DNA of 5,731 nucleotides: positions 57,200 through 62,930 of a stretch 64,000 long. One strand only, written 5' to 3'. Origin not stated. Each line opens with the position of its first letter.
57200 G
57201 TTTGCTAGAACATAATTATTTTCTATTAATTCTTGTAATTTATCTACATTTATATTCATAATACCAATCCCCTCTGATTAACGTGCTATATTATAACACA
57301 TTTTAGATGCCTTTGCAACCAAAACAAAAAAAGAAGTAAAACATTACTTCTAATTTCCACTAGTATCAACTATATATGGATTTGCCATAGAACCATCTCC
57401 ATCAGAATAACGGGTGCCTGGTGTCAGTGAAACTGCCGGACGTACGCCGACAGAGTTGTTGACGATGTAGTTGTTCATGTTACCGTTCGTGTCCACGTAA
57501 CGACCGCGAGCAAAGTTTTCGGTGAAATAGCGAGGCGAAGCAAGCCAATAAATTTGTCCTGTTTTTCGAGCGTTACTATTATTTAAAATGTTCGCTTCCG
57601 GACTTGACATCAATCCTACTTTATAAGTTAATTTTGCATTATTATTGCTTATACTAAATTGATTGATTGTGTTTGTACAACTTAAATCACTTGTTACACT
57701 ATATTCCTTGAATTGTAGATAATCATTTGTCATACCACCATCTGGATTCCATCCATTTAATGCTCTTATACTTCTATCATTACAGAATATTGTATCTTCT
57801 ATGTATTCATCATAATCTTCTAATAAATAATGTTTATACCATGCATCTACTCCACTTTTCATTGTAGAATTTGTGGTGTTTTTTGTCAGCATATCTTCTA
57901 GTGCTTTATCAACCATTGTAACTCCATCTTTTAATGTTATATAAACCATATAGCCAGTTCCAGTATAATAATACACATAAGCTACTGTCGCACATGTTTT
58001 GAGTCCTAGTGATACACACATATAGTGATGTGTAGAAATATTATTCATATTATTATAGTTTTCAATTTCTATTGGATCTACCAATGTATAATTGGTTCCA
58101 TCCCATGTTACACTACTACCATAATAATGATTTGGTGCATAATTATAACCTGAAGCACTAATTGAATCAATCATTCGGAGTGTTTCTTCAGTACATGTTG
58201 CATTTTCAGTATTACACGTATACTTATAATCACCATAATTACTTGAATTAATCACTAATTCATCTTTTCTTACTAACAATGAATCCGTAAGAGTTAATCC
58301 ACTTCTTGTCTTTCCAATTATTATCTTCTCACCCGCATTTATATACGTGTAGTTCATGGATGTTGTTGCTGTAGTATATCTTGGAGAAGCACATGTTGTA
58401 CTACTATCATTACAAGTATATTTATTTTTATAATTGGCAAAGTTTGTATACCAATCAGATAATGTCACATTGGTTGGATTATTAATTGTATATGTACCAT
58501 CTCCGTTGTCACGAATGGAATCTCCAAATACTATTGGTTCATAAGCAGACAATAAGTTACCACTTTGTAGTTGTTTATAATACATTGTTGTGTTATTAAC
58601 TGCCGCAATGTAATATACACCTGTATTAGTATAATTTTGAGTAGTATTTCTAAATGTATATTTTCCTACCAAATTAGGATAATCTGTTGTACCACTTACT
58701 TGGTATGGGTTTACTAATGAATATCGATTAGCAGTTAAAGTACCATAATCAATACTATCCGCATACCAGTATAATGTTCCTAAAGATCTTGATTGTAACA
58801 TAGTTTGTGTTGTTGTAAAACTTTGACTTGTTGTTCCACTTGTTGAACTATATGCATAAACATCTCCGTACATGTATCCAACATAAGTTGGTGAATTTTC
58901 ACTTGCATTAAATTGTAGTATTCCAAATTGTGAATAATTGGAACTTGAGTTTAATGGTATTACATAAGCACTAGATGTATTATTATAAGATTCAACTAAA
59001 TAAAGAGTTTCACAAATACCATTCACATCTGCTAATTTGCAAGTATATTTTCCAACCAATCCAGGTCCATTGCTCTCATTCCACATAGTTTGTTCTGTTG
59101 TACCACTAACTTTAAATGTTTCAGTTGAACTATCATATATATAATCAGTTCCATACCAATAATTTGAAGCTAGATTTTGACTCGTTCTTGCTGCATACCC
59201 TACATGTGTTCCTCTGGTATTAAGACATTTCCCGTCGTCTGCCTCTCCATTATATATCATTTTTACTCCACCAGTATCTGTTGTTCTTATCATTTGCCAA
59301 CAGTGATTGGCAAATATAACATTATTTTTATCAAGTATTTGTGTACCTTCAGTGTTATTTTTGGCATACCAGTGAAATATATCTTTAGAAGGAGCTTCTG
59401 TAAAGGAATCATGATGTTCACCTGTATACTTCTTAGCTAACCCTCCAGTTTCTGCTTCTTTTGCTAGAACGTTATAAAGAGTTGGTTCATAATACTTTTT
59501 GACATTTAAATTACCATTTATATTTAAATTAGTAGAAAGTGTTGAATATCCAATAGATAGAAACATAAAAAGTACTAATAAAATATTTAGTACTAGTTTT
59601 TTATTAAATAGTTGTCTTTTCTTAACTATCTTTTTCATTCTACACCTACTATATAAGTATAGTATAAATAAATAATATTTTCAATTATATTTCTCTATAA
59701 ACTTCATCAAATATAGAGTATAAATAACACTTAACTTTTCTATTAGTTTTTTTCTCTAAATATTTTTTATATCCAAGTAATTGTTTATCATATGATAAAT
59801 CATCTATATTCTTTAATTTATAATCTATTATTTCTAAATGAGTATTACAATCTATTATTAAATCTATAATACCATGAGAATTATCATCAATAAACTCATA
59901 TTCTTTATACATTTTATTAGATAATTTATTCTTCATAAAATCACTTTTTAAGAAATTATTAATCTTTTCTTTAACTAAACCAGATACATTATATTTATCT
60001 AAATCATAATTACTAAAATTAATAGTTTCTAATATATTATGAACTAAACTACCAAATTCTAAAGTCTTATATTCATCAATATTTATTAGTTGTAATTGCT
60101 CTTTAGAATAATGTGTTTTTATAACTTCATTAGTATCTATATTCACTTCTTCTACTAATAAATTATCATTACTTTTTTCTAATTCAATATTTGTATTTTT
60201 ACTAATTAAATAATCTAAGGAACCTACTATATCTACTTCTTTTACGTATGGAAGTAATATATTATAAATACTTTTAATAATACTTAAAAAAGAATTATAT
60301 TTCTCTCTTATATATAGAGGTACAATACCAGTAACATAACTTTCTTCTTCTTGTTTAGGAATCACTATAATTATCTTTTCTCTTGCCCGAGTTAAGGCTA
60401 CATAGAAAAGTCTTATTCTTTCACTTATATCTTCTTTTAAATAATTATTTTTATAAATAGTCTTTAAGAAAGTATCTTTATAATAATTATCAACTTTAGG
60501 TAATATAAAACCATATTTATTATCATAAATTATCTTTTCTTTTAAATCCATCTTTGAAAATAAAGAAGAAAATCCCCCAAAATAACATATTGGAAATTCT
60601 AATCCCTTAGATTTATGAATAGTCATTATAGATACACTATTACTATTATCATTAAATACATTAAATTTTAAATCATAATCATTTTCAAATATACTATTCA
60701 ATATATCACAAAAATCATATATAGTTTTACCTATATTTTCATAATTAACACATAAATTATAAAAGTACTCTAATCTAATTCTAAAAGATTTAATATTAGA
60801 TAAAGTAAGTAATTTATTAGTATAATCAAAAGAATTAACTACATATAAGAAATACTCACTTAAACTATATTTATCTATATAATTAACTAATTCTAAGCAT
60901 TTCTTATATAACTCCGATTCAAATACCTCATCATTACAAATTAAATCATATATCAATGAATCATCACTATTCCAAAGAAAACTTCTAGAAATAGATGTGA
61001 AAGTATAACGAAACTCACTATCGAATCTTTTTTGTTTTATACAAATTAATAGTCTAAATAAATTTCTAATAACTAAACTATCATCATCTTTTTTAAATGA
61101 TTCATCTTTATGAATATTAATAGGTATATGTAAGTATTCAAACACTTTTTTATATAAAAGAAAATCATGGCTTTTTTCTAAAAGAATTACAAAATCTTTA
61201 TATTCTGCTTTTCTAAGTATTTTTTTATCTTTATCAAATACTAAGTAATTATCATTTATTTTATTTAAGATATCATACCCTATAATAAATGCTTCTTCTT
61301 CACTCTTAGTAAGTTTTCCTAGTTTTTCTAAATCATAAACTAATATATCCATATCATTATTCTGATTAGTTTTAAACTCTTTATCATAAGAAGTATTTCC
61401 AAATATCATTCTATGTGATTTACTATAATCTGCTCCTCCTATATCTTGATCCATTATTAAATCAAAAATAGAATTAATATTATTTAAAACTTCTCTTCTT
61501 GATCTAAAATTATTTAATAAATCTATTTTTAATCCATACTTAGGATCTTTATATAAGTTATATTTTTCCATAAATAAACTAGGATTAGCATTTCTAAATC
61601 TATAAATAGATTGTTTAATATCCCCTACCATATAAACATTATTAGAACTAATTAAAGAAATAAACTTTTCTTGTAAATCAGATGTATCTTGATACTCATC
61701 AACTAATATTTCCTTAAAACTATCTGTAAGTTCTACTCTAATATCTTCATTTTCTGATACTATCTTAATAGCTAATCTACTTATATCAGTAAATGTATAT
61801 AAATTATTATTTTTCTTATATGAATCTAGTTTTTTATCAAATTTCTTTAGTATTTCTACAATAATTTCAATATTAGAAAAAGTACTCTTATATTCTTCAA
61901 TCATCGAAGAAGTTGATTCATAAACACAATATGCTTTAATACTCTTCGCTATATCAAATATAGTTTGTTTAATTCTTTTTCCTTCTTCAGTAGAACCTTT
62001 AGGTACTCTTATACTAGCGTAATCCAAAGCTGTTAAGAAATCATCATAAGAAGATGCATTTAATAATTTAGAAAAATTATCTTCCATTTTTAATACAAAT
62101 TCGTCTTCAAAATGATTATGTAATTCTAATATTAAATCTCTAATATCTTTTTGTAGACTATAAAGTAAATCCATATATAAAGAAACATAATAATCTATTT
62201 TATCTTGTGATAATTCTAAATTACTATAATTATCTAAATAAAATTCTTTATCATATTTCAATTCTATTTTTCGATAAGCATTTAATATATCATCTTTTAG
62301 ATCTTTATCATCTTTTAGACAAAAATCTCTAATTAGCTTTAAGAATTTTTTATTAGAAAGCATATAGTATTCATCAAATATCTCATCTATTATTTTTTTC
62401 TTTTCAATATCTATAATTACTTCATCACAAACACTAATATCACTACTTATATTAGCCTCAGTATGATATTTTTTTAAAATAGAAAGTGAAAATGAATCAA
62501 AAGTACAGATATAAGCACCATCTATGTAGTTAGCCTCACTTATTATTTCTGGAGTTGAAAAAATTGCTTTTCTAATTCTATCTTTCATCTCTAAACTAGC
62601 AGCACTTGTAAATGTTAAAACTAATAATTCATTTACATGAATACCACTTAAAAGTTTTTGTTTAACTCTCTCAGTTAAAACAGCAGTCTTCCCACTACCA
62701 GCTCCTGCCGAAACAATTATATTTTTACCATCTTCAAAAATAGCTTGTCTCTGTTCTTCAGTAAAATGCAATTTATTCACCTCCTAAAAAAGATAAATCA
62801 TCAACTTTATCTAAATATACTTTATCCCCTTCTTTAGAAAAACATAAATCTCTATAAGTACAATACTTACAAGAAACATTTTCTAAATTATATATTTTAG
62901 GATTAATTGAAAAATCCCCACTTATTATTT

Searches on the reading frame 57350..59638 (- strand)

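Call 53: search_protein_families(library=pfam, proteins=[window:57350-59638:-], max_evalue=0.0001)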
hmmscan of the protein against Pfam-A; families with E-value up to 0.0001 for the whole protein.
window:57350-59638:- (762 aa): 1 family
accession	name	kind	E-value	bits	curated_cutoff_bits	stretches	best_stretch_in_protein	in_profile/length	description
PF19789.6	DUF6273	-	4.4e-05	23.9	23.5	1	652-739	88-171/172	Domain of unknown function (DUF6273)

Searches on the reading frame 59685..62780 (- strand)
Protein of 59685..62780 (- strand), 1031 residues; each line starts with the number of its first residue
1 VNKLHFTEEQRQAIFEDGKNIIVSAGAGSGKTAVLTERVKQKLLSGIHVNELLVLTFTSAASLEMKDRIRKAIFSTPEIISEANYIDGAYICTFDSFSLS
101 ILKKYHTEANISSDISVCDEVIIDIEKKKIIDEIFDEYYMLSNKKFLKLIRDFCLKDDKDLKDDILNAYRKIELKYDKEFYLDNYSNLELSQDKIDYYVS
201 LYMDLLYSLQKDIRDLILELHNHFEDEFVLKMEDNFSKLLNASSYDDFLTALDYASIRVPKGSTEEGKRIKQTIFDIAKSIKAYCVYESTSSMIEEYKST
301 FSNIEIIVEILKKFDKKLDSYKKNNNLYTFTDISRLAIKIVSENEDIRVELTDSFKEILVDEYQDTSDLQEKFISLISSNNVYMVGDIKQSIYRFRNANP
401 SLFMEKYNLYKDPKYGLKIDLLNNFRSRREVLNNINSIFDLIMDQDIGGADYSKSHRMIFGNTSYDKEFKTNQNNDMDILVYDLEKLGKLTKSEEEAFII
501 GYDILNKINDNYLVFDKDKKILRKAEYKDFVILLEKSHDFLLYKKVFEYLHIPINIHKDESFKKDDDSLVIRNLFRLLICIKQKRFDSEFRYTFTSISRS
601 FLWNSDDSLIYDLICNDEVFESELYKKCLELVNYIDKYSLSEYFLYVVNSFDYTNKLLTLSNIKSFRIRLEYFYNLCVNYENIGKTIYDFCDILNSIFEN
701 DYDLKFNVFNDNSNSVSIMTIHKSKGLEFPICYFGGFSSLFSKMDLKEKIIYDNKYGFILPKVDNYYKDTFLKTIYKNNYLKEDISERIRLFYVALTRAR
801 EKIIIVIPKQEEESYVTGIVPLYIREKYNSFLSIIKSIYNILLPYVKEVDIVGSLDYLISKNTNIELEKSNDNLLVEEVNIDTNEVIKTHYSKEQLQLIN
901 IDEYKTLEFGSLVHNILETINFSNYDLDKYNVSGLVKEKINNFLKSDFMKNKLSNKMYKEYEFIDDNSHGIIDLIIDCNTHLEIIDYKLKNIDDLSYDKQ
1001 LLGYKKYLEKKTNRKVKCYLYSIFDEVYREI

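Call 53: search_protein_families(library=pfam, proteins=[window:59685-62780:-], max_evalue=0.0001)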
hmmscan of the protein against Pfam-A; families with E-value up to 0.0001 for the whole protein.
window:59685-62780:- (1031 aa): 6 families
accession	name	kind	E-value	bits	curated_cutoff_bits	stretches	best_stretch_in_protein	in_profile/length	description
PF00580.27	UvrD-helicase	-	1.3e-51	176.3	23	1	7-410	2-270/271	UvrD/REP helicase N-terminal domain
PF13361.12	UvrD_C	-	7.3e-17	62.2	25.6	1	419-807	1-347/350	UvrD-like helicase C-terminal domain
PF13245.12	AAA_19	-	1.1e-16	61.7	25.1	2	10-151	1-112/134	AAA domain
PF13538.12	UvrD_C_2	-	4.2e-09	36.6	27.4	0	783-806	28-52/52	UvrD-like helicase C-terminal domain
PF01443.25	Viral_helicase1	-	4.8e-08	33.5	21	0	307-400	15-106/228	Viral superfamily 1 RNA helicase core domain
PF12705.13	PDDEXK_1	-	6.6e-05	23.4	22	0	969-1013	125-174/247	PD-(D/E)XK nuclease superfamily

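Call 61: find_encoding_contigs(protein=window:59685-62780:-, flank=10000, max_places=1)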
Protein window:59685-62780:- (1031 aa): no gene with exactly this product is on record in the collection.
